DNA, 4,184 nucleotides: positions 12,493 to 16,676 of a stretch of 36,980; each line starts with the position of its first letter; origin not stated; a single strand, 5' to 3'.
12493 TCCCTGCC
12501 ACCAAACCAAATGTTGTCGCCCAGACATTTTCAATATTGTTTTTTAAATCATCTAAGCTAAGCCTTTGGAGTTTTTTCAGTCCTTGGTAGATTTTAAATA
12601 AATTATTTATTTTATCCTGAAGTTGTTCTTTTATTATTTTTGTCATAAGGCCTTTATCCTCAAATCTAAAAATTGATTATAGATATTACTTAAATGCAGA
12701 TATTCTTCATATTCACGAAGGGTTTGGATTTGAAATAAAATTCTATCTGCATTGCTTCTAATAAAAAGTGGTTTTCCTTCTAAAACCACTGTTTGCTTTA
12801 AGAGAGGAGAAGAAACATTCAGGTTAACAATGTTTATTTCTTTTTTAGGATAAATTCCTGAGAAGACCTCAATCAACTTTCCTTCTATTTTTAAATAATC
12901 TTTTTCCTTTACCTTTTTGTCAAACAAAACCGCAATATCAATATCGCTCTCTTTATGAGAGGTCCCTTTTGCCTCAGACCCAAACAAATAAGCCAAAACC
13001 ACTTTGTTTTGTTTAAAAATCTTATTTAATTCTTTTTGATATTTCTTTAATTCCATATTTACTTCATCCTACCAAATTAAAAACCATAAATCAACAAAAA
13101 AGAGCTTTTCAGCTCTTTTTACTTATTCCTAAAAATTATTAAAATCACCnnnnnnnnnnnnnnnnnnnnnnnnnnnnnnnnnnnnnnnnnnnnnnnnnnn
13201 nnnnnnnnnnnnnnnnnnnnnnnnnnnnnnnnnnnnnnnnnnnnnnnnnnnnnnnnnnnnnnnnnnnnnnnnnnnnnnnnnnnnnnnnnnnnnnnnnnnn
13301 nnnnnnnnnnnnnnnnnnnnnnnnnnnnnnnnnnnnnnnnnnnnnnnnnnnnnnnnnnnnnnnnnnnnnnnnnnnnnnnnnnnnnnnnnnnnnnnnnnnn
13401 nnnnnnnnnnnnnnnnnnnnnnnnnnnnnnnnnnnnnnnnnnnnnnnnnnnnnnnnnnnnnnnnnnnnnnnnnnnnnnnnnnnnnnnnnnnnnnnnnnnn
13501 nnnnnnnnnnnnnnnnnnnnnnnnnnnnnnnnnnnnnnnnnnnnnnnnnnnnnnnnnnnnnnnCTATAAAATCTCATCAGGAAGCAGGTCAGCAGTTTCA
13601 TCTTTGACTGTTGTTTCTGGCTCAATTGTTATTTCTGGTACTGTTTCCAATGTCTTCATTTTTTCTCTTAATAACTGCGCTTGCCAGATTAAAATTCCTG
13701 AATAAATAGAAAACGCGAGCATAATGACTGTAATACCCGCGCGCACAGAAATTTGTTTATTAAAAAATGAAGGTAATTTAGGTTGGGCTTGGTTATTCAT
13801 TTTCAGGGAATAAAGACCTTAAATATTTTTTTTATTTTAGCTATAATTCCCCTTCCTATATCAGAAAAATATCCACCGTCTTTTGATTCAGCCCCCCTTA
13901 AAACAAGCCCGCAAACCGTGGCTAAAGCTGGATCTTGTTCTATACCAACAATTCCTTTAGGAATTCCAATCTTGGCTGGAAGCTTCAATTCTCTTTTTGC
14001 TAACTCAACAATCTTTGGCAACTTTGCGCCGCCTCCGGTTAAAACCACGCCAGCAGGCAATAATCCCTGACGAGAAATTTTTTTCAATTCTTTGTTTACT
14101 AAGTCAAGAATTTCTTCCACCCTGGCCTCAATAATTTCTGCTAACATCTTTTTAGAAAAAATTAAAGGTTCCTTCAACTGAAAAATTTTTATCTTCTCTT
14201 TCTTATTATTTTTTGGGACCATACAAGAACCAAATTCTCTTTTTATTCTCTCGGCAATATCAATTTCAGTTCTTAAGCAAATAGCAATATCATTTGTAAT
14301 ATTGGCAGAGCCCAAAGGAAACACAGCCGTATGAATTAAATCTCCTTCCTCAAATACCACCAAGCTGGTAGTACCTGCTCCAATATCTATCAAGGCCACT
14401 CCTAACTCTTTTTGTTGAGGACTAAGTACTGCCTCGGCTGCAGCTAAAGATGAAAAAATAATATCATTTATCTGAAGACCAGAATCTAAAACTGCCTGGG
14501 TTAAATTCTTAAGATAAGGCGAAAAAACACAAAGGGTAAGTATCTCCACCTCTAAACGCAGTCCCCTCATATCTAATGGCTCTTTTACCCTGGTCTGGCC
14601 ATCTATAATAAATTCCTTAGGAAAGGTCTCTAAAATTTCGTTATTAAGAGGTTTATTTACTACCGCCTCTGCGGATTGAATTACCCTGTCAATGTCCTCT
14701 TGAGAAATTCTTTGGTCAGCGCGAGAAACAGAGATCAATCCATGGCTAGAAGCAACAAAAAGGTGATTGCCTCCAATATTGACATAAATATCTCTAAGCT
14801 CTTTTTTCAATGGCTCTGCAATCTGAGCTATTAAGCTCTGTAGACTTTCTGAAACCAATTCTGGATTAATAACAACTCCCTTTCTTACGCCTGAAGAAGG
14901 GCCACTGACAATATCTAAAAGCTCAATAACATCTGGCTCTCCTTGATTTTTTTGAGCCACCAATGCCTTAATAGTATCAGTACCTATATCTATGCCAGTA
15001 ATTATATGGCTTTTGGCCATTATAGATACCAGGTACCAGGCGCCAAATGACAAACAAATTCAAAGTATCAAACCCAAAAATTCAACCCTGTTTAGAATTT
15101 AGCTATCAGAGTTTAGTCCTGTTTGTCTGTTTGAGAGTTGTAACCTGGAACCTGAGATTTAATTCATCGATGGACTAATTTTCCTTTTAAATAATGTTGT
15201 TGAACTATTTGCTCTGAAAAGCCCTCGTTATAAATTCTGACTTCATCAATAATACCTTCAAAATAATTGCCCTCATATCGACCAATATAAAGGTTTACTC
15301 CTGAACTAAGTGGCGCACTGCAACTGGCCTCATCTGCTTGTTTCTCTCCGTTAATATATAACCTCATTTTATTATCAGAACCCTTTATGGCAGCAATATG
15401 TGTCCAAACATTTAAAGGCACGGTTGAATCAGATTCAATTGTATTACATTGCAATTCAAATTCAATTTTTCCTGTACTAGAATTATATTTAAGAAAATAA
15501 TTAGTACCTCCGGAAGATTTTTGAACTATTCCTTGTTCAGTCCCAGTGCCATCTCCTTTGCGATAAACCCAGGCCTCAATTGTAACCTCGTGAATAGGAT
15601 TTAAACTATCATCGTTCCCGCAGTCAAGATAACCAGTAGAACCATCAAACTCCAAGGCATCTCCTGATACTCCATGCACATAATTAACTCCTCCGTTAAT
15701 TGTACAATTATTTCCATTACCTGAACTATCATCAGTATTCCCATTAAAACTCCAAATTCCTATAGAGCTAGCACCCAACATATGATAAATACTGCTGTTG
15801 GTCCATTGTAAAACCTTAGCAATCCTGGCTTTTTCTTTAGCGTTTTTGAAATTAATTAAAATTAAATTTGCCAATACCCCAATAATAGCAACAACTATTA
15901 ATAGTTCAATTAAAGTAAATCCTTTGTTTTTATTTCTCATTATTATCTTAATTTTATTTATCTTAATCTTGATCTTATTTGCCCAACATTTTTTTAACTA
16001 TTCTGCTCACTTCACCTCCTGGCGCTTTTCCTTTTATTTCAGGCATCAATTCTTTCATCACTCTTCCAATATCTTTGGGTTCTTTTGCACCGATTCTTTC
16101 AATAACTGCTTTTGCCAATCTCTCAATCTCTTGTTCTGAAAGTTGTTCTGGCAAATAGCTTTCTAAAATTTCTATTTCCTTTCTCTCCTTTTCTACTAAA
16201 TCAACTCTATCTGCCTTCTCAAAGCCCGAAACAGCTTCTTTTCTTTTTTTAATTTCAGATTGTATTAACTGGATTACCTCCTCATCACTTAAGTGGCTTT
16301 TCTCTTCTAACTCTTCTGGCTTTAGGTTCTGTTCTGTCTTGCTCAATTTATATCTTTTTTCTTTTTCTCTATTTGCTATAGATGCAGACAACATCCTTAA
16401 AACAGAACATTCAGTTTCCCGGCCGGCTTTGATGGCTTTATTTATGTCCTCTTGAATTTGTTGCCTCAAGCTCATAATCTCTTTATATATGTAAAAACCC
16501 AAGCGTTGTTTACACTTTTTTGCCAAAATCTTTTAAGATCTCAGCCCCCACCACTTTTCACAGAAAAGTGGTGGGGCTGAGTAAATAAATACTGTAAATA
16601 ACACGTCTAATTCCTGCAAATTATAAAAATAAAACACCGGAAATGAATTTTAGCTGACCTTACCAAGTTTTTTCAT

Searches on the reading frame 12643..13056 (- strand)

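Call 64: search_protein_families(library=pfam, proteins=[window:12643-13056:-], max_evalue=0.001)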
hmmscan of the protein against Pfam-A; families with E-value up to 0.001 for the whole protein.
window:12643-13056:- (137 aa): 3 families
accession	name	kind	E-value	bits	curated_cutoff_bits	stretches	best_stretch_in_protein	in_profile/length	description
PF18765.7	Polbeta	-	1.6e-21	76.7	26.9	1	8-101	1-91/93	Polymerase beta, Nucleotidyltransferase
PF01909.29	NTP_transf_2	-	2.2e-12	47.7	21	1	8-64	2-64/93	Nucleotidyltransferase domain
PF22600.2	MTPAP-like_central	-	7.9e-05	23.2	27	1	7-51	30-71/139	Poly(A) RNA polymerase, mitochondrial-like, central palm domain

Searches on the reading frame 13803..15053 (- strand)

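Call 64: search_protein_families(library=pfam, proteins=[window:13803-15053:-], max_evalue=0.001)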
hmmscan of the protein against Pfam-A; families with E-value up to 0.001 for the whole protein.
window:13803-15053:- (416 aa): 6 families
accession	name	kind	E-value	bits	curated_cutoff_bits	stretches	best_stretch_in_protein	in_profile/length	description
PF14450.12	FtsA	-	2.8e-36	125.1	31.8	1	220-382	1-127/127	Cell division protein FtsA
PF02491.25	SHS2_FTSA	-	1.2e-19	70.9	25.4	1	95-172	1-76/79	SHS2 domain inserted in FTSA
PF06723.19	MreB_Mbl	-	3.5e-13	49.5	27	1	192-362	120-303/327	MreB/Mbl protein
PF11104.14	PilM_2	-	5.1e-11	42.5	27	1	206-362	169-304/340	Type IV pilus assembly protein PilM;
PF06277.17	EutA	-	2.4e-06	27.1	27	1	198-344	126-266/475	Ethanolamine utilisation protein EutA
PF21522.3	MreB-like_C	-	3.4e-05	24.8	27.8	0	221-345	1-116/123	Archaeal actin homologue MreB-like, C-terminal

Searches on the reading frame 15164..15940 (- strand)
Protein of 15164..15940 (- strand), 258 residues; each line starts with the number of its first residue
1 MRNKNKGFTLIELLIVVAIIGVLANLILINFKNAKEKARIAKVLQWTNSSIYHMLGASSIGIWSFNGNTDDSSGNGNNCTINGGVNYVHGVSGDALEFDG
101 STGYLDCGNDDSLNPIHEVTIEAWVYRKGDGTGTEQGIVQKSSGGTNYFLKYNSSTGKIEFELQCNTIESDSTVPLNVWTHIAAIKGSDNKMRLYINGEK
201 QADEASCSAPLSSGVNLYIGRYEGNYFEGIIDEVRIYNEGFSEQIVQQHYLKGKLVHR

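Call 64: search_protein_families(library=pfam, proteins=[window:15164-15940:-], max_evalue=0.001)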
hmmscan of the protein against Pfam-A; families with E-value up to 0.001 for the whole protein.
window:15164-15940:- (258 aa): 3 families
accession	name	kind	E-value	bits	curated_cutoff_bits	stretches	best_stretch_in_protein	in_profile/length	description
PF13385.13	Laminin_G_3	-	1.2e-26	94.1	27.6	1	99-244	1-148/151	Concanavalin A-like lectin/glucanases superfamily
PF07963.17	N_methyl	-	4.8e-09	35.8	21.2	1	2-24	1-23/27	Prokaryotic N-terminal methylation motif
PF07953.20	Toxin_R_bind_N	-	8.9e-06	26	23.8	1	67-239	2-189/191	Clostridium neurotoxin, N-terminal receptor binding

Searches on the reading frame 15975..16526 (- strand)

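Call 64: search_protein_families(library=pfam, proteins=[window:15975-16526:-], max_evalue=0.001)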
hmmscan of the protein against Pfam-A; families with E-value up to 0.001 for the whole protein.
window:15975-16526:- (183 aa): 1 family
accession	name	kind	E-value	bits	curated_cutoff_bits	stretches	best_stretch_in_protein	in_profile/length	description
PF09424.15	YqeY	-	1.8e-43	148.5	27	2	52-181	14-143/143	Yqey-like protein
